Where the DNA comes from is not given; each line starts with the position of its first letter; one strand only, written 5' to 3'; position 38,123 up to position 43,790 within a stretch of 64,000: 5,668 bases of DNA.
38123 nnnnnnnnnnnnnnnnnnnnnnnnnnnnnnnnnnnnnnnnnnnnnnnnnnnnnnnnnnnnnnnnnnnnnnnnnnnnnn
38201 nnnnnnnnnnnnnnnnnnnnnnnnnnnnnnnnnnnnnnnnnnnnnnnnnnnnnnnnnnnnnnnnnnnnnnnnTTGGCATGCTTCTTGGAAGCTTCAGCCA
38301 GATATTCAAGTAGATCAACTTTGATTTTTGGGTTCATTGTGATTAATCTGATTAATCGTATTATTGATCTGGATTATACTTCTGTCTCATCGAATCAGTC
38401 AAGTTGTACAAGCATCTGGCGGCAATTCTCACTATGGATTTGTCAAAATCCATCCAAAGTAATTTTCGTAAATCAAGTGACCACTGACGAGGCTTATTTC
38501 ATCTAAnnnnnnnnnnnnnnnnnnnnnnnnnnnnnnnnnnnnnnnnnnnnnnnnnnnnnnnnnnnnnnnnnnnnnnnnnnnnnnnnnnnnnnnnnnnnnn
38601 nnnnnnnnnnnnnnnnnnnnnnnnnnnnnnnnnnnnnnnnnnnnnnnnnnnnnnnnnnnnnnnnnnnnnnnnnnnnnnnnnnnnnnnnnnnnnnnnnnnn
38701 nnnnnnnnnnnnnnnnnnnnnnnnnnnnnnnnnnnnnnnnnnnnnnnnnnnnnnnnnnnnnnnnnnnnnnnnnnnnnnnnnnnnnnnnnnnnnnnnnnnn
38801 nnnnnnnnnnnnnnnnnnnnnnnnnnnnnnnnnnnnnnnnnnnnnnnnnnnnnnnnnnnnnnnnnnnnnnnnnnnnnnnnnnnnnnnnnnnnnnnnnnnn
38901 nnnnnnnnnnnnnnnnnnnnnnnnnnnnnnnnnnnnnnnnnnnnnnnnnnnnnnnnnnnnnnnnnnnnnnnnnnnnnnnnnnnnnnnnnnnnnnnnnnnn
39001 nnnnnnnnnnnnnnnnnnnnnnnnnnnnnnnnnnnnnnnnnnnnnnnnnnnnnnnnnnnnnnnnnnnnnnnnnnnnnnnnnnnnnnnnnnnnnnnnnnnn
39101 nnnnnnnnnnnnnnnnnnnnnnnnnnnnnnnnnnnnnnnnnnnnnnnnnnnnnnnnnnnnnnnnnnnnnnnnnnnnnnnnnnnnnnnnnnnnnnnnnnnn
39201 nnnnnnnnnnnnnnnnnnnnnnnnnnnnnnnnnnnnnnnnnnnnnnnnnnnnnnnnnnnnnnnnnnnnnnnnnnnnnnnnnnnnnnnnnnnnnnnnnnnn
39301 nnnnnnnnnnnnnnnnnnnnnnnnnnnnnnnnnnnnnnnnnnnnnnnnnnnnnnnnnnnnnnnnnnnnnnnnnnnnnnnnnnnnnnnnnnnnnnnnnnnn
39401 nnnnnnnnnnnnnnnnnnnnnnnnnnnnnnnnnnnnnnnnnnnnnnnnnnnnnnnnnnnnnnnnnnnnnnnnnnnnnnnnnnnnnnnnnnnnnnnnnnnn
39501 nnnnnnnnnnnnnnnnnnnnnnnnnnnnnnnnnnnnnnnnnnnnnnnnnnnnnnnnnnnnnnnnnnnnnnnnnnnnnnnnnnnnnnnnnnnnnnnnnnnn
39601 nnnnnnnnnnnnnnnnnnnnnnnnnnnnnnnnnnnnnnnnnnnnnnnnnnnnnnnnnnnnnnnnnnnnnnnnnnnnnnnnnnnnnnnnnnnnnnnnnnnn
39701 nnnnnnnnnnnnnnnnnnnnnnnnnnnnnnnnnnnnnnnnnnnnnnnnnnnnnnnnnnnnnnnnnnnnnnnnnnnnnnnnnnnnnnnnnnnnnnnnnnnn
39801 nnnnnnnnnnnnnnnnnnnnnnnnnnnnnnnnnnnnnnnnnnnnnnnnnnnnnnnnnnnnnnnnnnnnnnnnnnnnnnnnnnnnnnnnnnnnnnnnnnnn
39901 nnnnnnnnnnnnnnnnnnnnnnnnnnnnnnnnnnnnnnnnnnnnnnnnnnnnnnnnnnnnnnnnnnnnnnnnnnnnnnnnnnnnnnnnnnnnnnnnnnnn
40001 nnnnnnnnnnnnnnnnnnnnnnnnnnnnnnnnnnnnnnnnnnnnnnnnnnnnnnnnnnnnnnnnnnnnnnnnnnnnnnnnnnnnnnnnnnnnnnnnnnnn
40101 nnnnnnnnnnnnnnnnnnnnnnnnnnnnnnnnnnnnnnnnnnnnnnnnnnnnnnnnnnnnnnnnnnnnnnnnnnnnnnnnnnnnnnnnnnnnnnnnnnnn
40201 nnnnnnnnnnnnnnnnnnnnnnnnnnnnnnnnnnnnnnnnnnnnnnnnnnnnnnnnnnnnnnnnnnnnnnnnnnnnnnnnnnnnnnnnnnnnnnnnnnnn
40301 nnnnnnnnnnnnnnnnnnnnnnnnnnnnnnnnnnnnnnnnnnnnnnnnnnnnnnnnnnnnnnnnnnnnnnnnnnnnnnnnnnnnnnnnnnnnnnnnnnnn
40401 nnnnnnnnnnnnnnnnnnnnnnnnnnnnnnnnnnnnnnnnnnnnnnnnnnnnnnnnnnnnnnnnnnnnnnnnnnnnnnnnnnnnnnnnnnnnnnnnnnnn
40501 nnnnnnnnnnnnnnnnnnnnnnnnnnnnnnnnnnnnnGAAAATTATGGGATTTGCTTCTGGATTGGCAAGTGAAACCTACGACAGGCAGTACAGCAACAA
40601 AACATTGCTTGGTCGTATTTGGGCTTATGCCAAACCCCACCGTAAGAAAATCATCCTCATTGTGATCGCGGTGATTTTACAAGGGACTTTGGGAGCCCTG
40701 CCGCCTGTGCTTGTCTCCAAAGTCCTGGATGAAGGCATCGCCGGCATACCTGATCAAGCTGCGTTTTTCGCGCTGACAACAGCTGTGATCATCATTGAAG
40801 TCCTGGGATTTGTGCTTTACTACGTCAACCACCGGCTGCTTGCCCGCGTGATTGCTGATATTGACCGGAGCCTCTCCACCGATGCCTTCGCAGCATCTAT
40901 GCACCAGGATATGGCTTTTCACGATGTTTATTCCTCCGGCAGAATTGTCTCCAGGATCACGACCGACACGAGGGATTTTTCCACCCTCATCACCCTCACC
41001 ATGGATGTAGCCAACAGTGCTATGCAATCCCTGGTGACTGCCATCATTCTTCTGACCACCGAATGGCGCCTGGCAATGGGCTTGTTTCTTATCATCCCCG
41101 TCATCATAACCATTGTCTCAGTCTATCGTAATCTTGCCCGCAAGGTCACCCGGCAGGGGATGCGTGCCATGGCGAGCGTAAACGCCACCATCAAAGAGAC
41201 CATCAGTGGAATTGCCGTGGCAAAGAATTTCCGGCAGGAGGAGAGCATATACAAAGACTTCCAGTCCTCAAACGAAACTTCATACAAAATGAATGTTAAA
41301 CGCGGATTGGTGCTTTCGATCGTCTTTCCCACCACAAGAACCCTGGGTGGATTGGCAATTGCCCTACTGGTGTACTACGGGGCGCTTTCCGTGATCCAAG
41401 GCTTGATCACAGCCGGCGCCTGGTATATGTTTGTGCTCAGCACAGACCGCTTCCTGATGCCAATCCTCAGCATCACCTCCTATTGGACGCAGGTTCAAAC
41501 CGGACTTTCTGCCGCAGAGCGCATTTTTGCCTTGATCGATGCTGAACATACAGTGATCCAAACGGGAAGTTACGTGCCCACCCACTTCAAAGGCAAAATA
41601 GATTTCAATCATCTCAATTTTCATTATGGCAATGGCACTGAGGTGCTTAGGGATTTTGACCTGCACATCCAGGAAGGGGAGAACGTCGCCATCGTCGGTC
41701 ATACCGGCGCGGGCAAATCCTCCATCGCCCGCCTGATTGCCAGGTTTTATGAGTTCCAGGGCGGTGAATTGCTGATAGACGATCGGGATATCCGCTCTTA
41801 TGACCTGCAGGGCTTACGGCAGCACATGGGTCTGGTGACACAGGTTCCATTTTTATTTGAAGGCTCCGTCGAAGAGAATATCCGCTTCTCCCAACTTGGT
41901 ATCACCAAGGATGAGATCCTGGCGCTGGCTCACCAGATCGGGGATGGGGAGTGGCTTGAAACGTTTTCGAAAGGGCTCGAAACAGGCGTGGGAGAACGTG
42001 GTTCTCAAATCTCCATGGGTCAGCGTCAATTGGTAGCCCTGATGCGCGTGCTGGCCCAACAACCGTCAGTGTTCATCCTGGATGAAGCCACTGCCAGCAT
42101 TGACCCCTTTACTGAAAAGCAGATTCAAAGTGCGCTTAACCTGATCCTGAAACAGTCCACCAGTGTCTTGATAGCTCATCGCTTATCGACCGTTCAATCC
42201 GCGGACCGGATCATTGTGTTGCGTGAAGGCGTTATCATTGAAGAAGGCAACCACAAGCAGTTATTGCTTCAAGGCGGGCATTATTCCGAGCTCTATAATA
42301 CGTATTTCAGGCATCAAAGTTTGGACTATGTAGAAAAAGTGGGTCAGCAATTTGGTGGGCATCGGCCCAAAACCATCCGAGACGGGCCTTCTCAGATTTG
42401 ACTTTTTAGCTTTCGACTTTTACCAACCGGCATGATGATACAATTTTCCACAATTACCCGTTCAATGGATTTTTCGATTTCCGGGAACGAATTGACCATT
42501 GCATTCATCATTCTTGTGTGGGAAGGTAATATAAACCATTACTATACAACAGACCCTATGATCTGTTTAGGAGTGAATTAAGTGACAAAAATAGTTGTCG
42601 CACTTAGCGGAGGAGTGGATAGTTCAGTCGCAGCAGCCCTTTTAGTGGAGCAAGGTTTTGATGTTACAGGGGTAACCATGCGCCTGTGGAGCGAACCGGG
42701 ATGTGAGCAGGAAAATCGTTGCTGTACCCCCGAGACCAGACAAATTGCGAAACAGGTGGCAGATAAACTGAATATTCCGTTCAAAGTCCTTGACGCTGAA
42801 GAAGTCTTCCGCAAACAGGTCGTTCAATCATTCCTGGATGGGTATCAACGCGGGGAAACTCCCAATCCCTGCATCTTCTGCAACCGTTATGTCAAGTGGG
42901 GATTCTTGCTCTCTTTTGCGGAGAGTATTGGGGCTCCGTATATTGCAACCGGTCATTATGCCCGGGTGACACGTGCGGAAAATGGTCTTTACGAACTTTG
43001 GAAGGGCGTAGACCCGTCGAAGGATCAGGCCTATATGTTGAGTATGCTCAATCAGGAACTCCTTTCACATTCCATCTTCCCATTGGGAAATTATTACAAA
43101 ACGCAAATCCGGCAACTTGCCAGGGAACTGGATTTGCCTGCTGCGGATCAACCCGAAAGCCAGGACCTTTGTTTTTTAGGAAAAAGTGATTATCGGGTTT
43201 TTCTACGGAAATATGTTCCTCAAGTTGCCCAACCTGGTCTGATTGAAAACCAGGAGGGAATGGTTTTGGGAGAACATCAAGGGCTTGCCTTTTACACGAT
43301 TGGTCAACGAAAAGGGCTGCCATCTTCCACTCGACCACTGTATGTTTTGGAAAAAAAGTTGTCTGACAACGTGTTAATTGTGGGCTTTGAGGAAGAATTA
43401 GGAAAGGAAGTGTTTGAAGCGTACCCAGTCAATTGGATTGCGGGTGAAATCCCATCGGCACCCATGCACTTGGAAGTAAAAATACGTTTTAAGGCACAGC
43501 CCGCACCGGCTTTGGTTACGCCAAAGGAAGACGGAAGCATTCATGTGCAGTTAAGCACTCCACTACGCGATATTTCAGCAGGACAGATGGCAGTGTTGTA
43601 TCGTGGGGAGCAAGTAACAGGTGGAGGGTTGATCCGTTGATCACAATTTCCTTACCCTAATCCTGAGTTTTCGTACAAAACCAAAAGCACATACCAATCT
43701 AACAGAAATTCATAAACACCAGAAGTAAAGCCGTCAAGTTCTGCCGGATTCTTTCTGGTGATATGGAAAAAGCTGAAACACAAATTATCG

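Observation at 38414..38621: Second copy of the same element (194 bp) in the divergent gntR-korAB / ABC-exporter promoter region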

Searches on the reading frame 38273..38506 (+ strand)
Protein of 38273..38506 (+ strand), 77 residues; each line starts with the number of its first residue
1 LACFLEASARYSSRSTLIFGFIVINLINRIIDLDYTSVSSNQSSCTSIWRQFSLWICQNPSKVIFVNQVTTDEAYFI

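Call 69: search_protein_families(library=pfam, proteins=[window:38273-38506:+], max_evalue=0.1)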
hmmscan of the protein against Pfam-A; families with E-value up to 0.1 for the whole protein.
window:38273-38506:+ (77 aa): 0 families

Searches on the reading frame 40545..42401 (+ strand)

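Call 12: search_protein_families(library=pfam, proteins=[window:40545-42401:+], max_evalue=0.01)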
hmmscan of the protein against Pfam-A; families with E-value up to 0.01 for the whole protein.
window:40545-42401:+ (618 aa): 7 families
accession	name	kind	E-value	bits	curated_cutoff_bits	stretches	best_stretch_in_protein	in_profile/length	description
PF00664.28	ABC_membrane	-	8.3e-37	127.8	28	1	36-299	1-266/274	ABC transporter transmembrane region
PF00005.33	ABC_tran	-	1.4e-28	100.7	25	1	368-517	1-137/137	ABC transporter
PF02463.25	SMC_N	-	2e-06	27.8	40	1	407-559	109-211/220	RecF/RecN/SMC N terminal domain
PF13191.12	AAA_16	-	0.0018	19.2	32.6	1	375-531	21-156/167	AAA ATPase domain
PF13401.12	AAA_22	-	0.0056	17.4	27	0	380-524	7-101/130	AAA domain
PF13748.11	ABC_membrane_3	-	0.0061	16.5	27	0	29-201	5-165/237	ABC transporter transmembrane region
PF01935.23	DUF87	-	0.0085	16.6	23.2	0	381-411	26-57/220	Helicase HerA, central domain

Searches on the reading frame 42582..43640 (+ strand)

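Call 63: search_protein_families(library=pfam, proteins=[window:42582-43640:+], max_evalue=0.001)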
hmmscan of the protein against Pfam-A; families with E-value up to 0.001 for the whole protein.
window:42582-43640:+ (352 aa): 7 families
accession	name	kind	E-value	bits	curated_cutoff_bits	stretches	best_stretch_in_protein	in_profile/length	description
PF03054.22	tRNA_Me_trans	-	2.9e-72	243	20.6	1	3-201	2-202/202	tRNA methyl transferase HUP domain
PF20258.4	tRNA_Me_trans_C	-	1.2e-16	61.3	20.6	1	278-351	4-77/77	Aminomethyltransferase beta-barrel domain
PF20259.3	tRNA_Me_trans_M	-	3.8e-16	58.8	27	1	207-268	3-65/66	tRNA methyl transferase PRC-barrel domain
PF02540.23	NAD_synthase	-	2.1e-07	30.8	21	1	2-77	19-86/242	NAD synthase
PF06508.19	QueC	-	2.2e-05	24.5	22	1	3-126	1-121/210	Queuosine biosynthesis protein QueC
PF24167.1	DUF7411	-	5.8e-05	23.2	28.7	1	3-90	2-77/194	Family of unknown function (DUF7411)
PF02568.20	ThiI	-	0.00012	22.2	20.5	1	3-76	5-76/197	Thiamine biosynthesis protein (ThiI)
